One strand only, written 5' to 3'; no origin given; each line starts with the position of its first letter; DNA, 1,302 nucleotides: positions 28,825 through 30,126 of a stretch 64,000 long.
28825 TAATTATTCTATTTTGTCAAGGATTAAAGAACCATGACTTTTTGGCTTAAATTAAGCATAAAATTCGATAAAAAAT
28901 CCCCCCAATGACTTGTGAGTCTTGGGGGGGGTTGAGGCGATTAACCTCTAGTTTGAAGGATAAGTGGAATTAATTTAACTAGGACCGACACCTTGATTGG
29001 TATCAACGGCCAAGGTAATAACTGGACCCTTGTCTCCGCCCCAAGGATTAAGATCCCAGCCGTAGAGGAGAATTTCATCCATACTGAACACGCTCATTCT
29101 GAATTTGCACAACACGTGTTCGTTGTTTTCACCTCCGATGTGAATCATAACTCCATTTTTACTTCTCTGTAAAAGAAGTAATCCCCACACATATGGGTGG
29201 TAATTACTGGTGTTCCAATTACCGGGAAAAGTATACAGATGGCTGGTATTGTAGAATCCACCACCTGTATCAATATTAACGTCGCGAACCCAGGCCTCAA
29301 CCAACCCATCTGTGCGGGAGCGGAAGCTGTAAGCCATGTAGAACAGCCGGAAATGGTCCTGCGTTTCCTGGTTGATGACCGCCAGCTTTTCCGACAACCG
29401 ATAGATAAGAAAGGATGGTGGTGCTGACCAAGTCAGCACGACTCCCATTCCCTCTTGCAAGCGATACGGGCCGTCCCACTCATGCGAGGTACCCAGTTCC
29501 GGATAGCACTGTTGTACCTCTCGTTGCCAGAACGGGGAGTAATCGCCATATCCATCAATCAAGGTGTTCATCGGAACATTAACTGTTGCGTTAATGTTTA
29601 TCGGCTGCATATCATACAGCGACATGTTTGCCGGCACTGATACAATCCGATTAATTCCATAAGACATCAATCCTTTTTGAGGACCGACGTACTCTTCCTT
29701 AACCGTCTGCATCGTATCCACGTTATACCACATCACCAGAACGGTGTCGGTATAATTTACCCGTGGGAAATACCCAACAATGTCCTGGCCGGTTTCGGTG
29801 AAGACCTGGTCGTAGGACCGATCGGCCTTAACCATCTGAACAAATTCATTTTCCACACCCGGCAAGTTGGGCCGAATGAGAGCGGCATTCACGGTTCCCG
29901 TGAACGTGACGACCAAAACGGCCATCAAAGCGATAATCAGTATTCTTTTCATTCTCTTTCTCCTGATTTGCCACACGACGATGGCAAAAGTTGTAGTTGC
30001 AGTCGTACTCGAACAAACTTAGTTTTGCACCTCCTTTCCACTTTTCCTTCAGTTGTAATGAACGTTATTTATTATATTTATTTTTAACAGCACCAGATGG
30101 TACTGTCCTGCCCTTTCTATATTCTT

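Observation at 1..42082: About 42-kb uninterrupted single-strand glycan super-locus with Wzy/Wzz components but no visible Wzx or initiating phosphotransferase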

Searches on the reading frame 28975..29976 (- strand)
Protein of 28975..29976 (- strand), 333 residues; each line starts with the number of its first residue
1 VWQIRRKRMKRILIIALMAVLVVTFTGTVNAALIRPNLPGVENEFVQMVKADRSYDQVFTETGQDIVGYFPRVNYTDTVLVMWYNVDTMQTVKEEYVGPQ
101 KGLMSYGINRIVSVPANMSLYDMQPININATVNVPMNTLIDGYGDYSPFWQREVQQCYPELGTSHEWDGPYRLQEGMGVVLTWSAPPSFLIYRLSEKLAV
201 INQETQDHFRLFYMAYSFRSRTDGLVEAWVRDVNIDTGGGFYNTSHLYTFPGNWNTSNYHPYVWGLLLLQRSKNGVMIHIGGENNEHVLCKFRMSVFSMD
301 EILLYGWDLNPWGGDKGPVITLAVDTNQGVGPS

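Call 10: search_protein_families(library=pfam, proteins=[window:28975-29976:-], max_evalue=0.01)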
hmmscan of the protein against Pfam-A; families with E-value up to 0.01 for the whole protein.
window:28975-29976:- (333 aa): 0 families

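Call 33: search_protein_families(library=ncbifam, proteins=[window:28975-29976:-], max_evalue=0.01)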
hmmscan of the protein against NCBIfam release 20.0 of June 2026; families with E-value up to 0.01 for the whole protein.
window:28975-29976:- (333 aa): 0 families

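Call 70: search_protein_families(library=pfam, proteins=[window:28975-29976:-], max_evalue=5)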
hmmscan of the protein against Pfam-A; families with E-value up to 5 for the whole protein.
window:28975-29976:- (333 aa): 0 families
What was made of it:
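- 28975..29976 (-): Secreted 333-aa protein of unknown family with an outlier GC of 0.478. No hits (calls 10, 33, 70).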
